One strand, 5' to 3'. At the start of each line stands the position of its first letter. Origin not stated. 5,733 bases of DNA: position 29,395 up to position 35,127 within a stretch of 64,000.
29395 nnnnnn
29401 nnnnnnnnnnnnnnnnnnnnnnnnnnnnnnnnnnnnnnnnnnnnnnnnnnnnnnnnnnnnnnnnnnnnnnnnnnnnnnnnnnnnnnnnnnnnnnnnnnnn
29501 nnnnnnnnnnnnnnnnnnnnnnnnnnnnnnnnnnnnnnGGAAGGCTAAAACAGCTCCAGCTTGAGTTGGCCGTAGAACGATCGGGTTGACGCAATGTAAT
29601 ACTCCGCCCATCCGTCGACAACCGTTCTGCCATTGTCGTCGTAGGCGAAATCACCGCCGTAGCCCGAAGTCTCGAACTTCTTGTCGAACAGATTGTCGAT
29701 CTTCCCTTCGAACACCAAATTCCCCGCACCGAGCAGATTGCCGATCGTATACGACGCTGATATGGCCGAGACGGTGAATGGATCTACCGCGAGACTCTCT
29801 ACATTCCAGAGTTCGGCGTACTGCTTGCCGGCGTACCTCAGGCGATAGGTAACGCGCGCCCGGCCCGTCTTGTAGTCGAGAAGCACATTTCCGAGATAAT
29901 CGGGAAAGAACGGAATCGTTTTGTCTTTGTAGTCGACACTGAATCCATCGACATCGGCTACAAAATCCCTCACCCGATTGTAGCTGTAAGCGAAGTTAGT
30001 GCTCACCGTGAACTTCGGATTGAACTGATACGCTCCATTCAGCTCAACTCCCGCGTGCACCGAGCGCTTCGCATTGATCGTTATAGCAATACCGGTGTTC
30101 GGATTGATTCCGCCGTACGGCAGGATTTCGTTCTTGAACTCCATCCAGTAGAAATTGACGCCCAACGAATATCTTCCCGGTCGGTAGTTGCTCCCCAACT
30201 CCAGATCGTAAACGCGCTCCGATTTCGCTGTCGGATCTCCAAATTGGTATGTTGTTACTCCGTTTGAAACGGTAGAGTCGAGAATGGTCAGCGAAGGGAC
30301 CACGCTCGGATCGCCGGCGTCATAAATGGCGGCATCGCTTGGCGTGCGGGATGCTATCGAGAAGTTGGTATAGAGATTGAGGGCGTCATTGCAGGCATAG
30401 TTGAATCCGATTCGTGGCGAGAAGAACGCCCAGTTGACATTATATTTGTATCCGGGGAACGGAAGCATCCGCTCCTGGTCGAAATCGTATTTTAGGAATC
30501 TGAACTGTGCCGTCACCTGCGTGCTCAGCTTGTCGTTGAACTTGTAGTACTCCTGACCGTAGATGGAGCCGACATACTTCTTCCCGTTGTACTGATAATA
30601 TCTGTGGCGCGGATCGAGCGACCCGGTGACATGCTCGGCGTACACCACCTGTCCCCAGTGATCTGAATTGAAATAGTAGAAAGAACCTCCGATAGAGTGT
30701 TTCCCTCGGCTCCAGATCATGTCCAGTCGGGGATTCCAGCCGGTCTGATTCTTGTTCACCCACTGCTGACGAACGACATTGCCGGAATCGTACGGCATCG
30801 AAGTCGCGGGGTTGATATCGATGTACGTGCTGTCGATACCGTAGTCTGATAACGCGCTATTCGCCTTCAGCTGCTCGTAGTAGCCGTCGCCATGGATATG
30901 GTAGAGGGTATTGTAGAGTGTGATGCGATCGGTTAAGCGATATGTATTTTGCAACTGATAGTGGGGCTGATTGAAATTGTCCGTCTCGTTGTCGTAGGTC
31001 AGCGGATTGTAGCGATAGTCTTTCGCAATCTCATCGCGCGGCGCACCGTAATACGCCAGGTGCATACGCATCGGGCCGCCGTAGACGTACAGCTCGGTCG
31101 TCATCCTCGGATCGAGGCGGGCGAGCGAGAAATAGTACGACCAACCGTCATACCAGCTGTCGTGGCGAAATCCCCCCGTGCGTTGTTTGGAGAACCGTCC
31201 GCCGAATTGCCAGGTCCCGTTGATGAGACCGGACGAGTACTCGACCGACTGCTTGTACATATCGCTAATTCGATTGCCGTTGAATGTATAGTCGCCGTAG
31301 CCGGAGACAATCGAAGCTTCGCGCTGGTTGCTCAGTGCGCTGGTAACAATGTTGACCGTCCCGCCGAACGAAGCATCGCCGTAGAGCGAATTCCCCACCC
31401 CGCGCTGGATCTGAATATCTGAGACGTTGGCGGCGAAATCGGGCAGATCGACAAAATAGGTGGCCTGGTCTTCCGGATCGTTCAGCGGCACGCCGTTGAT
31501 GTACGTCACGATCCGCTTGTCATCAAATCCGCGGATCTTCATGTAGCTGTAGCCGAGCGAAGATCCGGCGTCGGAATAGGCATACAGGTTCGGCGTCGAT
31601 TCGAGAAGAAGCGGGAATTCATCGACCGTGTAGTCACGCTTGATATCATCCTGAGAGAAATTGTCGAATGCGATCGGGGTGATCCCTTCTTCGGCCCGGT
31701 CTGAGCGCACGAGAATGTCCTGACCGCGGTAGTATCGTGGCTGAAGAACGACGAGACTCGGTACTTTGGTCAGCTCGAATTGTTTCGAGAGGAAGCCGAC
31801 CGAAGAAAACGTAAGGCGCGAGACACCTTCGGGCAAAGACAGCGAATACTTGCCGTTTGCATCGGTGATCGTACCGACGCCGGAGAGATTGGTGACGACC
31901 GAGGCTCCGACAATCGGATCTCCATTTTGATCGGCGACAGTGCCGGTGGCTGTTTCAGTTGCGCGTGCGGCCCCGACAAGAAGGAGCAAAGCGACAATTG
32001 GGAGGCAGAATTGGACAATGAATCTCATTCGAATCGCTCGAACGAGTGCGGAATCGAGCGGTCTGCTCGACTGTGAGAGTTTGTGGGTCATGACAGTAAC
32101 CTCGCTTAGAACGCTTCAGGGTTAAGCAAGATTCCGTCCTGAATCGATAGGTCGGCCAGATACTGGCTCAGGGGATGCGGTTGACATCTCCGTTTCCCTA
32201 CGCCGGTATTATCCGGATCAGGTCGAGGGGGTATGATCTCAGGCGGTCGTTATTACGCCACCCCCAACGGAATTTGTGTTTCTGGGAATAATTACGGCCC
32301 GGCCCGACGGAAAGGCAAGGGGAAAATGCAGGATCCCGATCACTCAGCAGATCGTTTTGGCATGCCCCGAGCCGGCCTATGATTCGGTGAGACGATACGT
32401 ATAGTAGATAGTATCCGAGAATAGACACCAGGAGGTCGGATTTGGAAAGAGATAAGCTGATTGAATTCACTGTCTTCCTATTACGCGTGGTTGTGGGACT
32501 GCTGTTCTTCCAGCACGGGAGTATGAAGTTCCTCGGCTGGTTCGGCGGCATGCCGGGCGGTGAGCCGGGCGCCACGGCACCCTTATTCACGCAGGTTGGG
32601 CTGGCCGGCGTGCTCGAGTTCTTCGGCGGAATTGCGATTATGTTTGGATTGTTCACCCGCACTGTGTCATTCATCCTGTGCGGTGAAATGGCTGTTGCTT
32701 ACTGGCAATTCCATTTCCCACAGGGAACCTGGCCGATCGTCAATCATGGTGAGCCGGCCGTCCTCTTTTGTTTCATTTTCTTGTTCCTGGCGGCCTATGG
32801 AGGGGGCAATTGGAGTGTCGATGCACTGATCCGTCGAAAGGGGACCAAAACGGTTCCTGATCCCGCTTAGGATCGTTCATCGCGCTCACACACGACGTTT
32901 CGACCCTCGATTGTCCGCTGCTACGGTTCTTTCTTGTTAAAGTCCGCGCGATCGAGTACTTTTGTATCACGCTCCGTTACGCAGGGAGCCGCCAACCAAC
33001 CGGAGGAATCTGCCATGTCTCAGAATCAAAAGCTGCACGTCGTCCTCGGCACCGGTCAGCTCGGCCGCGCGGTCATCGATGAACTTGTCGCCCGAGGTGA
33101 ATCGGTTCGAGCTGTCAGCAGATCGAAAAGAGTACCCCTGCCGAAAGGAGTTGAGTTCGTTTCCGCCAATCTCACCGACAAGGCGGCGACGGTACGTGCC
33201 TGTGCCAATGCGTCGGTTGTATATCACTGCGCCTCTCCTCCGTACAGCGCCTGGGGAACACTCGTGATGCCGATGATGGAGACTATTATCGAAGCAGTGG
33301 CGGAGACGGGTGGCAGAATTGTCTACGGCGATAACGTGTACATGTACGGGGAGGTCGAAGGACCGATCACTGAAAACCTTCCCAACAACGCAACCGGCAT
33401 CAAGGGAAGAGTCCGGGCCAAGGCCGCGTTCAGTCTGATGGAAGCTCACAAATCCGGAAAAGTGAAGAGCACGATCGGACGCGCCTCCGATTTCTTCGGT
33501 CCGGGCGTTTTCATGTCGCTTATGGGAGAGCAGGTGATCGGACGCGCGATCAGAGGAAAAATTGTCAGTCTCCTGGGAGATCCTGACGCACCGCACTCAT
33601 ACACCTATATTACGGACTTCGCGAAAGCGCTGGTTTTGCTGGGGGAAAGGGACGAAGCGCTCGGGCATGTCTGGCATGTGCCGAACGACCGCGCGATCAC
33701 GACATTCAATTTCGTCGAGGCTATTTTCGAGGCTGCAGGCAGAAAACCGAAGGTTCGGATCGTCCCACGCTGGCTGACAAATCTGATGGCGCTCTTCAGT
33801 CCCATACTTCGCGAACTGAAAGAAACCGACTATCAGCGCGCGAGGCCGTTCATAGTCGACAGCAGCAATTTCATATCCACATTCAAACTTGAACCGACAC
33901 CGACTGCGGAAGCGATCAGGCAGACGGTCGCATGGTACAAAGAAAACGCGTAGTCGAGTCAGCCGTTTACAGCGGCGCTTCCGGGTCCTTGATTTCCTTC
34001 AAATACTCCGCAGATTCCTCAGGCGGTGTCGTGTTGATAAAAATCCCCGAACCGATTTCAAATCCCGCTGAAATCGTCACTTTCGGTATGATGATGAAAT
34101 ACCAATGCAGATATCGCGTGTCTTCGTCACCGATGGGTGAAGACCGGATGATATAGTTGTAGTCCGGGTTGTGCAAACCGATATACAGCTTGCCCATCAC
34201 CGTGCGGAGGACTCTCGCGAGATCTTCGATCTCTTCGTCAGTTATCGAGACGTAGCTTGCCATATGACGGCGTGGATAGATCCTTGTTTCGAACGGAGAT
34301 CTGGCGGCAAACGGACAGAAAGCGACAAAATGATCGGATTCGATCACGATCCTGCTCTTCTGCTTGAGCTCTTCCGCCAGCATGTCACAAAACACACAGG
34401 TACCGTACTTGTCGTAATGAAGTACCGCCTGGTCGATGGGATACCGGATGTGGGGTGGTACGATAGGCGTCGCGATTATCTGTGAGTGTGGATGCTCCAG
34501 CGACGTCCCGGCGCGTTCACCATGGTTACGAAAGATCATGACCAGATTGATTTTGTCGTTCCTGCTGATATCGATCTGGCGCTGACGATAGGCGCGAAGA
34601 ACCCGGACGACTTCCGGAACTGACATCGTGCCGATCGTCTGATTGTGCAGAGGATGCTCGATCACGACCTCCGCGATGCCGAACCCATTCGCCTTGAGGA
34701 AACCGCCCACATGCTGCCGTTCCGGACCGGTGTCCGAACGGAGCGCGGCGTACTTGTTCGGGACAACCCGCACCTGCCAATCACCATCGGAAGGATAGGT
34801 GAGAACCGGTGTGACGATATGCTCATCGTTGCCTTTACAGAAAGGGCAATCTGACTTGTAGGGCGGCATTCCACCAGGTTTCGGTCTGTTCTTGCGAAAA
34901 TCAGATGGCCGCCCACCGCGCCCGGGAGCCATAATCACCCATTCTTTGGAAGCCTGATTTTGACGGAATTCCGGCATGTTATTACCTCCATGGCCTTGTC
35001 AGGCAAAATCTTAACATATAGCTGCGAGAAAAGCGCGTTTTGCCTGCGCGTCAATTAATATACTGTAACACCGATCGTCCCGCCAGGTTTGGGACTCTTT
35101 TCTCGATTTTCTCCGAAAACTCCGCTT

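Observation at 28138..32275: TPP riboswitch controlling a TonB-dependent receptor plus a sodium:solute symporter: candidate two-membrane thiamine (or precursor) uptake route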

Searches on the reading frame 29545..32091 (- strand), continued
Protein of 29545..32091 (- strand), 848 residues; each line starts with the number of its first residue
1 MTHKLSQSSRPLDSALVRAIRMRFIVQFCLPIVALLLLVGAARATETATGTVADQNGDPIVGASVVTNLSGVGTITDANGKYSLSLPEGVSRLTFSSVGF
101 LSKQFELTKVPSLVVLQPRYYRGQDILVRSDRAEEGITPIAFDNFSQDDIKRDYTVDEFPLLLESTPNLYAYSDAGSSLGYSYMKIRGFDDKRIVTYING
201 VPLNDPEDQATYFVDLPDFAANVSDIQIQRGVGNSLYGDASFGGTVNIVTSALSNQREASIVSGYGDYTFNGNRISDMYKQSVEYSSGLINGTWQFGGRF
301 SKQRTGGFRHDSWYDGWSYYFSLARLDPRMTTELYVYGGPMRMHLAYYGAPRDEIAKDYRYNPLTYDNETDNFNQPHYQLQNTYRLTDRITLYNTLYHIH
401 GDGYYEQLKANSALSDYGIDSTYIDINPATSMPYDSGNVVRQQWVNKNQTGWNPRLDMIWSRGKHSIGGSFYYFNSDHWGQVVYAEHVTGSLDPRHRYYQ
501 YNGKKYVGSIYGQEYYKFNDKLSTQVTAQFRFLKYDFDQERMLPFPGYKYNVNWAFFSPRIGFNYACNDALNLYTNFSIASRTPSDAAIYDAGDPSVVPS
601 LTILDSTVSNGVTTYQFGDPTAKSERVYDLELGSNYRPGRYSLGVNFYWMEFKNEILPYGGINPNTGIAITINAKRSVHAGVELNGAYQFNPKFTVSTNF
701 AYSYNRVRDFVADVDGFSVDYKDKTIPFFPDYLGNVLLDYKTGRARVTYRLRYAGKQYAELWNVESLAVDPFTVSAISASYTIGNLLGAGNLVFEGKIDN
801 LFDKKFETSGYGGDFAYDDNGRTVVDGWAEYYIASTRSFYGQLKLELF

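Call 68: find_encoding_contigs(protein=P0134, flank=2500, max_places=2)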
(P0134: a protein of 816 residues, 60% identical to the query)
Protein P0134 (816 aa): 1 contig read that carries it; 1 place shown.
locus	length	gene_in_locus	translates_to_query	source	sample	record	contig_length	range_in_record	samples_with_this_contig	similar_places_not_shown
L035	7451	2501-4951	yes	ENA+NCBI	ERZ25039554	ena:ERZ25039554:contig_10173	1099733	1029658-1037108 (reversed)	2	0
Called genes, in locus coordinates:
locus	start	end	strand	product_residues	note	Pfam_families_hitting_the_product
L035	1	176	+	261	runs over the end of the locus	PF12837:Fer4_6 (weak), PF13237:Fer4_10 (weak), PF14697:Fer4_21 (weak), PF12838:Fer4_7 (weak), PF13187:Fer4_9 (weak), PF13484:Fer4_16 (faint), PF27217:AF_0155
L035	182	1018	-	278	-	PF01135:PCMT, PF13489:Methyltransf_23, PF01209:Ubie_methyltran, PF05175:MTS, PF06325:PrmA, PF13847:Methyltransf_31, PF08241:Methyltransf_11, PF08242:Methyltransf_12, +4 more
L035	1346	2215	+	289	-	PF03795:YCII, PF08327:AHSA1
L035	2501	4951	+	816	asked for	PF13620:CarboxypepD_reg, PF13715:CarbopepD_reg_2, PF07715:Plug, PF00593:TonB_dep_Rec_b-barrel, PF14905:OMP_b-brl_3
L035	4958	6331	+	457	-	PF00474:SSF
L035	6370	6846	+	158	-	PF03449:GreA_GreB_N, PF01272:GreA_GreB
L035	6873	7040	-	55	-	-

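Call 69: find_encoding_contigs(protein=P0239, flank=2500, max_places=2)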
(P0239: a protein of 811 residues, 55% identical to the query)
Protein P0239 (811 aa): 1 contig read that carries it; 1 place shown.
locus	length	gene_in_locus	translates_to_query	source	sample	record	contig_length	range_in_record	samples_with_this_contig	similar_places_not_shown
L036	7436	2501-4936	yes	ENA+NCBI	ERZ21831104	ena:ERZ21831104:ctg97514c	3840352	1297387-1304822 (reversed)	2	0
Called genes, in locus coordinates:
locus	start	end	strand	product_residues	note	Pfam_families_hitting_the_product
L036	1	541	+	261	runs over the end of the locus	PF00583:Acetyltransf_1, PF13527:Acetyltransf_9 (weak), PF13673:Acetyltransf_10 (weak), PF12746:GNAT_acetyltran (weak), PF13508:Acetyltransf_7, PF08445:FR47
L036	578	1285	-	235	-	-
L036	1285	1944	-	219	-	PF21648:M1E1E6-like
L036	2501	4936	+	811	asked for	PF13620:CarboxypepD_reg (weak), PF13715:CarbopepD_reg_2, PF07715:Plug, PF00593:TonB_dep_Rec_b-barrel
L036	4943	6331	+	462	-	PF00474:SSF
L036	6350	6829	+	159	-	PF03449:GreA_GreB_N, PF01272:GreA_GreB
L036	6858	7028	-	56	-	-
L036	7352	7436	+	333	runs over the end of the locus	PF00291:PALP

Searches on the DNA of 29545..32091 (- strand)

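Call 85: search_rna_families(sources=[L035, L036, L026, L029, L033, L028], threshold=evalue, max_evalue=0.1)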
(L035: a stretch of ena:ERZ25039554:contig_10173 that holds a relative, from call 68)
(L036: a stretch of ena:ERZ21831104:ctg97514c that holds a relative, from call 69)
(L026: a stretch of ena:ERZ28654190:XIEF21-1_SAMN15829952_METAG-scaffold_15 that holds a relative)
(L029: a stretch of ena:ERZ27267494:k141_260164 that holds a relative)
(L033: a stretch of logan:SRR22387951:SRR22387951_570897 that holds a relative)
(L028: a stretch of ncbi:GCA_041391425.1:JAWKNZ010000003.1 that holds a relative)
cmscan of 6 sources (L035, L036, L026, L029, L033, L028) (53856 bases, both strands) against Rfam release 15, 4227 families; matches with E-value up to 0.1: 3.
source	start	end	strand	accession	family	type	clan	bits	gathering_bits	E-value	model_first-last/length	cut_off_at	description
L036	2312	2407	+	RF00059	TPP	Cis-reg; riboswitch;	-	73.8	54.3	9.7e-13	1-105/105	no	TPP riboswitch aptamer (THI element)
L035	2307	2402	+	RF00059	TPP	Cis-reg; riboswitch;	-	72.8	54.3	1.8e-12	1-105/105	no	TPP riboswitch aptamer (THI element)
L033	689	751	-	RF03648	mir-9413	Gene; miRNA;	-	32.5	100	0.012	1-68/68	no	mir-9413 microRNA precursor family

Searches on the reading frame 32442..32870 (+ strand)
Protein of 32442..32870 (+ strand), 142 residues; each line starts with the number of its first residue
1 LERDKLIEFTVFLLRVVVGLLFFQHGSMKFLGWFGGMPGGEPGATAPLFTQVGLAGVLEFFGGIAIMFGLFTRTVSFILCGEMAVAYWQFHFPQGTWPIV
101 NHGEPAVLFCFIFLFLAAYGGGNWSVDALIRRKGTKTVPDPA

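Call 40: search_protein_families(library=pfam, max_evalue=0.00001, proteins=[window:32442-32870:+])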
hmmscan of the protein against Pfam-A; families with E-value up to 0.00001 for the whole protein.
window:32442-32870:+ (142 aa): 1 family
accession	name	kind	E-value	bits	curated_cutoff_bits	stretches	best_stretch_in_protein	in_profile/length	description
PF07681.17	DoxX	-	1.2e-12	48.7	23.6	1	11-91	2-84/85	DoxX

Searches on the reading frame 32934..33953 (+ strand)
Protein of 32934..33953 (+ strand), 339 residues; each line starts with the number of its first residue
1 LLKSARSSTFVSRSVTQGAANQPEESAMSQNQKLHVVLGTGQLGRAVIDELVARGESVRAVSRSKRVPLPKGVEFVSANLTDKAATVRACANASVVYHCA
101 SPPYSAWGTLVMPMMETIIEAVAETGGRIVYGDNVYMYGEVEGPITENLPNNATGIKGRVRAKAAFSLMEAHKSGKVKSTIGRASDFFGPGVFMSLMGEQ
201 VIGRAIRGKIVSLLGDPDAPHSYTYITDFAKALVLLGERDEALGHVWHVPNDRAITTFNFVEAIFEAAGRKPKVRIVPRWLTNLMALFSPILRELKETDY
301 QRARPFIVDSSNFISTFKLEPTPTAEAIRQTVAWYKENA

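Call 4: search_protein_families(library=pfam, proteins=[window:32934-33953:+])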
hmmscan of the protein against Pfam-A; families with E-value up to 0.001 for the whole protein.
window:32934-33953:+ (339 aa): 5 families
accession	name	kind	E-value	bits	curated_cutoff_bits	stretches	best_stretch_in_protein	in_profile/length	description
PF01370.27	Epimerase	-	1.1e-18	67.9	20.9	1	39-242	6-230/240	NAD dependent epimerase/dehydratase family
PF13460.12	NAD_binding_10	-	1.2e-09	38.8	27.2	1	39-146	2-110/184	NAD(P)H-binding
PF04321.23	RmlD_sub_bind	-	1.3e-07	31.4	27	0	224-333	184-283/287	RmlD substrate binding domain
PF05368.20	NmrA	-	3.8e-07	30.4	27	1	31-101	2-78/298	NmrA-like family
PF16363.11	GDP_Man_Dehyd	-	0.0002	21.3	27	0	118-271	109-269/332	GDP-mannose 4,6 dehydratase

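Call 5: search_protein_families(library=ncbifam, proteins=[window:32934-33953:+])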
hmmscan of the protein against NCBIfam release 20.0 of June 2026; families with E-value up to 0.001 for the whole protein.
window:32934-33953:+ (339 aa): 10 families
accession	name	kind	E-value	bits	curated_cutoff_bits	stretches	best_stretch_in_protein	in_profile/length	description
NF042423.1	oxyalk_red_Shew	equivalog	5e-13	48.8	580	1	30-285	7-274/331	2-alkyl-3-oxoalkanoate reductase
NF042422.1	oxyalk_red_OleD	equivalog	2.1e-09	37.2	580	1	33-269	2-251/329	2-alkyl-3-oxoalkanoate reductase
TIGR01181.1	dTDP_gluc_dehyt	equivalog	8.1e-09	35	365.1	1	117-338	106-314/321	dTDP-glucose 4,6-dehydratase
NF004520.0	PRK05865.1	equivalog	2.9e-07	28.8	1509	1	36-134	5-103/854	sugar epimerase family protein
NF052578.1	StrlDmthSdmBMthl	equivalog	3.1e-07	30.5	600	0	39-100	8-72/328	sterol demethylase protein SdmB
TIGR03466.1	HpnA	hypoth_equivalog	7.7e-07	28.3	367.65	1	38-116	7-87/327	hopanoid-associated sugar epimerase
TIGR01214.1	rmlD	equivalog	1.9e-06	27.2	224.05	1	36-272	4-230/285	dTDP-4-dehydrorhamnose reductase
NF008972.0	PRK12320.1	equivalog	2.5e-06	26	792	1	36-131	5-99/699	hypothetical protein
TIGR04180.1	EDH_00030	hypoth_equivalog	2.7e-05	23.4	475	1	71-272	49-260/297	NAD-dependent 4,6-dehydratase LegB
NF005095.0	PRK06523.1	subfamily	0.00018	21.1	231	1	33-87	12-66/261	oxidoreductase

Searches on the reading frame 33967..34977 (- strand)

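Call 4: search_protein_families(library=pfam, proteins=[window:33967-34977:-])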
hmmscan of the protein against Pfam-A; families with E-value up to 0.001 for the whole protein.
window:33967-34977:- (336 aa): 6 families
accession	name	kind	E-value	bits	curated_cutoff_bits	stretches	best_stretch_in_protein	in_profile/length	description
PF01087.27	GalP_UDP_transf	-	7.3e-20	72.6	22.1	1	4-174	14-184/184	Galactose-1-phosphate uridyl transferase, N-terminal domain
PF16268.10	DUF4921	-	1.2e-12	48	28.5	1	116-322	193-389/425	Domain of unknown function (DUF4921)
PF02744.22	GalP_UDP_tr_C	-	4e-11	43.4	29.2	1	190-300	11-125/165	Galactose-1-phosphate uridyl transferase, C-terminal domain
PF16285.10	DUF4931_N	-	6.5e-09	36.4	24.1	1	104-169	55-120/124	Domain of unknown function (DUF4931) N-terminal domain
PF01230.28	HIT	-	4.3e-07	30.9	21.5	1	205-292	3-90/98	HIT domain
PF19327.4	Ap4A_phos_N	-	0.00035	20.5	23.1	1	147-185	137-175/177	Ap4A phosphorylase N-terminal domain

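Call 5: search_protein_families(library=ncbifam, proteins=[window:33967-34977:-])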
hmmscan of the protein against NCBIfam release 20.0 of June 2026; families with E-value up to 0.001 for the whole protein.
window:33967-34977:- (336 aa): 2 families
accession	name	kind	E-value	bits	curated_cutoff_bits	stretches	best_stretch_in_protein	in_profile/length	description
NF008724.0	PRK11720.1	equivalog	2.8e-44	151.7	448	1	4-298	12-301/348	UDP-glucose--hexose-1-phosphate uridylyltransferase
TIGR00209.1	galT_1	equivalog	2.7e-37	128.6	102.1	1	4-293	13-299/349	galactose-1-phosphate uridylyltransferase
